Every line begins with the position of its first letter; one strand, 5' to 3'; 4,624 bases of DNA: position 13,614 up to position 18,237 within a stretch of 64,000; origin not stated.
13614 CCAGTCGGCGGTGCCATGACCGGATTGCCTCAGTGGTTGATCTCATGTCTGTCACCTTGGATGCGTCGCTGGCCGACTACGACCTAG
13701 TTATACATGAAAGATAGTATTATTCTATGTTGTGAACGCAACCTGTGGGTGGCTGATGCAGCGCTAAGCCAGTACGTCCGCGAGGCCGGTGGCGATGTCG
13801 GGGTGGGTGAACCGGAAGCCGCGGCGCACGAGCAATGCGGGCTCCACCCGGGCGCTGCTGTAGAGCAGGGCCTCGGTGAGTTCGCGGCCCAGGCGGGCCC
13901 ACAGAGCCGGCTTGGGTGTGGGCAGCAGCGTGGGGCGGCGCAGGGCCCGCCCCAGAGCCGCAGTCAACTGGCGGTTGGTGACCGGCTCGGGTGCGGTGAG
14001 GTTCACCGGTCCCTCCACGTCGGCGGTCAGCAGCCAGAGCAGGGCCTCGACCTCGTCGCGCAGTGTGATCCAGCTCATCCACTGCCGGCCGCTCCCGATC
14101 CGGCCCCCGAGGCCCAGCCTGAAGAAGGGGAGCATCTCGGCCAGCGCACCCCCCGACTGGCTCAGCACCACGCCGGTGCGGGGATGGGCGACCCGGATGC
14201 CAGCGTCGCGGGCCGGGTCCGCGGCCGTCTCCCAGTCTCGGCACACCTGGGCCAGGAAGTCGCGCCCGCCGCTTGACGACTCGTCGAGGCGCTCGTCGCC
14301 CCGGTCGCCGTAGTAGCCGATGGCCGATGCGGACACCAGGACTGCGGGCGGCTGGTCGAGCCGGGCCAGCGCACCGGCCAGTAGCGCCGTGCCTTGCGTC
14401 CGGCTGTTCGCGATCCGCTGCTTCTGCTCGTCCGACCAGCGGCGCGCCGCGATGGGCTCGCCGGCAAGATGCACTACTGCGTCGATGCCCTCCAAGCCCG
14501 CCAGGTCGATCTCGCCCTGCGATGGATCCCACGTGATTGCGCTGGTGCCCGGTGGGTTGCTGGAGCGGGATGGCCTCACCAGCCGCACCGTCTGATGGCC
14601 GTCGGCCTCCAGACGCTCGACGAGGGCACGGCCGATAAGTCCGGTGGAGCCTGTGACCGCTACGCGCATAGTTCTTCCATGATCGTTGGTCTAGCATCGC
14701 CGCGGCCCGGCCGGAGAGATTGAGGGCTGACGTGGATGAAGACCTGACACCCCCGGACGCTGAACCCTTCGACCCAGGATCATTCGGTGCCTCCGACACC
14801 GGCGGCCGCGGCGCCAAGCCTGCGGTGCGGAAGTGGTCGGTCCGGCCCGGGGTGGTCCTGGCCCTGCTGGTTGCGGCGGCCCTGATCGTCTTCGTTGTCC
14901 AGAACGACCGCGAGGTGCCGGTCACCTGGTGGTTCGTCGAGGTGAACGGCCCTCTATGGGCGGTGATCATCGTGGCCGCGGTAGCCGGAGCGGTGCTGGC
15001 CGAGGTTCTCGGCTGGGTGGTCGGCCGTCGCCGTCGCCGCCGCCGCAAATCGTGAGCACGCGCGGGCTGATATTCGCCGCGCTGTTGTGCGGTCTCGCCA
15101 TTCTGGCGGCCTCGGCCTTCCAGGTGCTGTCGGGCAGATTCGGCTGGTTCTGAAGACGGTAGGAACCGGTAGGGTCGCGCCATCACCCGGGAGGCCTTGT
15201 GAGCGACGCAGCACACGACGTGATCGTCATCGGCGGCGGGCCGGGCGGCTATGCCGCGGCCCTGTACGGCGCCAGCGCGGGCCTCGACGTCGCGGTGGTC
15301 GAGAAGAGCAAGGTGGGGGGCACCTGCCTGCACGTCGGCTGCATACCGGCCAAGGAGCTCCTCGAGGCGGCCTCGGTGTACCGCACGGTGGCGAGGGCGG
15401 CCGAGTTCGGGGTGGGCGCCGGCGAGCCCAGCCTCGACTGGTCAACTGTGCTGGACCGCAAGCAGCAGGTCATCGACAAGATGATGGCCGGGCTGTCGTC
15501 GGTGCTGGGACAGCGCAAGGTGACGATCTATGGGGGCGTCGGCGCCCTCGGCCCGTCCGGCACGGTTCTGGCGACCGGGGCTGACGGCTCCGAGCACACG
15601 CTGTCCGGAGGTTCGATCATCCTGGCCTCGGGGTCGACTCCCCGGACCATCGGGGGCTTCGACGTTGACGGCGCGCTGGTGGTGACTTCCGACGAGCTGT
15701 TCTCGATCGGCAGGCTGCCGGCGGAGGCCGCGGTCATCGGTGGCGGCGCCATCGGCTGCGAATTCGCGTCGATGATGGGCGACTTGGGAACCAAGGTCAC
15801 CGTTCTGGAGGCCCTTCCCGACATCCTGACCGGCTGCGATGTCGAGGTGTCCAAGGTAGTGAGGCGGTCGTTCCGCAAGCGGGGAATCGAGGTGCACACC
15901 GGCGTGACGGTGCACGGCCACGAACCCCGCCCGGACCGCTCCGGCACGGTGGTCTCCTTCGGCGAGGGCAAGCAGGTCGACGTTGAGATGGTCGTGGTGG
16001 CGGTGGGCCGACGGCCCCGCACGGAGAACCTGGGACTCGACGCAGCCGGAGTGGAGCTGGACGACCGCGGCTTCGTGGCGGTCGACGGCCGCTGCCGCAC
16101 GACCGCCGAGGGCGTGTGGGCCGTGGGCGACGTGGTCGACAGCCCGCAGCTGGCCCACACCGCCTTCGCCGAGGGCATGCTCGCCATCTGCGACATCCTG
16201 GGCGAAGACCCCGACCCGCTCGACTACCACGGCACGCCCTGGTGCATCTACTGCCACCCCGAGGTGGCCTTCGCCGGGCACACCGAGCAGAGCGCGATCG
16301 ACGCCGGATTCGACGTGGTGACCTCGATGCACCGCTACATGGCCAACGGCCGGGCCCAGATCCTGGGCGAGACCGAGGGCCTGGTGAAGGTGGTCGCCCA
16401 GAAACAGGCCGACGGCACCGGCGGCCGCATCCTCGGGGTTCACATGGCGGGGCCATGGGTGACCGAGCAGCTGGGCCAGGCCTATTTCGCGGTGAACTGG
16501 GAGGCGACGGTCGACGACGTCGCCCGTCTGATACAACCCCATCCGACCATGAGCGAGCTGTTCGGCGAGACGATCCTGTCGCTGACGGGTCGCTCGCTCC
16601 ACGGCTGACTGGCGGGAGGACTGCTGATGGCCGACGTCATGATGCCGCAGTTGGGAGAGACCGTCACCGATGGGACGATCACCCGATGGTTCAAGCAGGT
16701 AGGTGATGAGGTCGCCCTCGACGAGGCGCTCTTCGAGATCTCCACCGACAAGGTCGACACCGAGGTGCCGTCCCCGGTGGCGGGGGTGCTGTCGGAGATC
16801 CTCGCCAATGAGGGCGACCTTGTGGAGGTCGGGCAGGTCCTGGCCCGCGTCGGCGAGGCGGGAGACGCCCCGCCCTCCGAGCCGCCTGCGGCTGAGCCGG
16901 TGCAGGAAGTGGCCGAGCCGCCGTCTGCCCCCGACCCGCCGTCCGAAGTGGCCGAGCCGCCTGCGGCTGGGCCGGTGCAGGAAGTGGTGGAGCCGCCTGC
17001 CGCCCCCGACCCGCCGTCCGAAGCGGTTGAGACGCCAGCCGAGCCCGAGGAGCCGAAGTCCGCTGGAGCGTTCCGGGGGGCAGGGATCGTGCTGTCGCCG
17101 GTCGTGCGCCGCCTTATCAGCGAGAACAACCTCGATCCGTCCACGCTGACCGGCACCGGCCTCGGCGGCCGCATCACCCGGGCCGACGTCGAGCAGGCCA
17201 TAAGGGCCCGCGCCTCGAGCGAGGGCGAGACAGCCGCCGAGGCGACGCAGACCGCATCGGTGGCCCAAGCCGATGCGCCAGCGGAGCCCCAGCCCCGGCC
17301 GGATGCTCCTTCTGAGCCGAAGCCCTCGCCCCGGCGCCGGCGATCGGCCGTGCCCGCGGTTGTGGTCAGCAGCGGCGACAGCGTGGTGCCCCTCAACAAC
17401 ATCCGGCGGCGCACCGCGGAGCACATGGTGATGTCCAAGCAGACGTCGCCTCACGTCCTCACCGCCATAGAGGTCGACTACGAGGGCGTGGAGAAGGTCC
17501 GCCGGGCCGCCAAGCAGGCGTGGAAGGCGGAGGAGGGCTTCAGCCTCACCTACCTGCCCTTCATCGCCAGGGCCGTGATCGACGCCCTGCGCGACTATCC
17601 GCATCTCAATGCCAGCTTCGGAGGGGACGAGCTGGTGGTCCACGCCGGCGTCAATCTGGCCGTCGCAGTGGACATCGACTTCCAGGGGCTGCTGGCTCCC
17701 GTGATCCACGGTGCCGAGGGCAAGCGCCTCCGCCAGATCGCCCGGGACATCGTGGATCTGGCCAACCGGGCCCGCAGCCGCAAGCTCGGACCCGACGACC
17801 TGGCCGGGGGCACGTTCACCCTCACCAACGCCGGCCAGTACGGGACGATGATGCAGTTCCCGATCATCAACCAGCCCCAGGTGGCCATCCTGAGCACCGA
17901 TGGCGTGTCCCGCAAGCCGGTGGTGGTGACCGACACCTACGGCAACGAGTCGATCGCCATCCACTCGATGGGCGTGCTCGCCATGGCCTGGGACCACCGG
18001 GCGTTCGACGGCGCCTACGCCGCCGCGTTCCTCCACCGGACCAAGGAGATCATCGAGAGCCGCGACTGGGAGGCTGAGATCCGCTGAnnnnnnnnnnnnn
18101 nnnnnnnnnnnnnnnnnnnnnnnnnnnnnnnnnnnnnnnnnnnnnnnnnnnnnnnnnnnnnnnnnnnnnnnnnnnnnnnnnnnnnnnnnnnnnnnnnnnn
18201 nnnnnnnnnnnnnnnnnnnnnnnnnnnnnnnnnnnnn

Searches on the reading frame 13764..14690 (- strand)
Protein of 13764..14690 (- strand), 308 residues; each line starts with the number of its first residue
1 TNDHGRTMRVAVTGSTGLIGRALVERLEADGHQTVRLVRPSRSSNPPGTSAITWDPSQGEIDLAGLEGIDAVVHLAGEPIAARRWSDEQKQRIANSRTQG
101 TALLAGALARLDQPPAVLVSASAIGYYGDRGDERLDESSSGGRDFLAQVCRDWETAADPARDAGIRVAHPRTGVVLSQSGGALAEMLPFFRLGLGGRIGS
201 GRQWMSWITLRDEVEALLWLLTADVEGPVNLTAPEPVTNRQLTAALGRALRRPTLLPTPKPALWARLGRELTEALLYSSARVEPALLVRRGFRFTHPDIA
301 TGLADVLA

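Call 42: search_protein_families(library=pfam, proteins=[window:13764-14690:-], max_evalue=0.001)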
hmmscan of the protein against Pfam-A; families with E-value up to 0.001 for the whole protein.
window:13764-14690:- (308 aa): 4 families
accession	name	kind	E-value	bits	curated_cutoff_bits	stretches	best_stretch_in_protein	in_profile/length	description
PF01370.27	Epimerase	-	7.3e-17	62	20.9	1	10-227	1-231/240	NAD dependent epimerase/dehydratase family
PF08338.16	DUF1731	-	6.6e-09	35.8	27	1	259-306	2-47/47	Domain of unknown function (DUF1731)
PF16363.11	GDP_Man_Dehyd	-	4.6e-05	23.5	27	0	12-138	2-144/332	GDP-mannose 4,6 dehydratase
PF13460.12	NAD_binding_10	-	4.8e-05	23.7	27.2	1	14-124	1-101/184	NAD(P)H-binding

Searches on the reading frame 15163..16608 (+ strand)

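Call 42: search_protein_families(library=pfam, proteins=[window:15163-16608:+], max_evalue=0.001)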
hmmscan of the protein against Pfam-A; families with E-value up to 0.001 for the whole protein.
window:15163-16608:+ (481 aa): 11 families
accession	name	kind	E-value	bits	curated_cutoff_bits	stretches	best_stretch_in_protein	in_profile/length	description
PF07992.20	Pyr_redox_2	-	2.7e-67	227.7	26.1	1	18-338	1-291/291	Pyridine nucleotide-disulphide oxidoreductase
PF02852.28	Pyr_redox_dim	-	4.3e-27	94.9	25.3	1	358-469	1-108/110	Pyridine nucleotide-disulphide oxidoreductase, dimerisation domain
PF00070.33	Pyr_redox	-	2.1e-19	70.3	22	1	189-258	2-71/82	Pyridine nucleotide-disulphide oxidoreductase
PF13738.12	Pyr_redox_3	-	7.6e-09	35.7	30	0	187-322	165-305/305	Pyridine nucleotide-disulphide oxidoreductase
PF03486.20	HI0933_like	-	1.3e-06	28.5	50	0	18-53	1-36/244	HI0933-like protein Rossmann domain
PF01134.28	GIDA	-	5e-06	26.3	22.1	1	19-71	1-51/391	Glucose inhibited division protein A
PF00890.30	FAD_binding_2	-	5.2e-06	26.3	20.4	1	19-55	1-37/414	FAD binding domain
PF12831.13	FAD_oxidored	-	1.2e-05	25.2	27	1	19-55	1-38/416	FAD dependent oxidoreductase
PF01266.30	DAO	-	2e-05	24.7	27.9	1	19-54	1-38/353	FAD dependent oxidoreductase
PF13450.12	NAD_binding_8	-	0.00022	21.8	21.9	0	22-55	1-35/68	NAD(P)-binding Rossmann-like domain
PF01262.27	AlaDh_PNT_C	-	0.00024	21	23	0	185-224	27-66/214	Alanine dehydrogenase/PNT, C-terminal domain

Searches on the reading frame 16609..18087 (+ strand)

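Call 24: search_protein_families(library=pfam, proteins=[window:16609-18087:+], max_evalue=0.001)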
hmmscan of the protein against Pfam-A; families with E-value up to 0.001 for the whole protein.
window:16609-18087:+ (492 aa): 4 families
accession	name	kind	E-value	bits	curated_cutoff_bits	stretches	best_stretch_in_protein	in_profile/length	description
PF00198.28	2-oxoacid_dh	-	7.5e-66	222.3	23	1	257-484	4-226/232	2-oxoacid dehydrogenases acyltransferase (catalytic domain)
PF00364.28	Biotin_lipoyl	-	4.4e-21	74.9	22.1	1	9-80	2-72/73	Biotin-requiring enzyme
PF02817.22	E3_binding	-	4.4e-13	49.6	23.7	1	161-195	2-36/36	e3 binding domain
PF13533.13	Biotin_lipoyl_2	-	4.3e-05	23.7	29.8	0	53-80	3-30/32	Biotin-lipoyl like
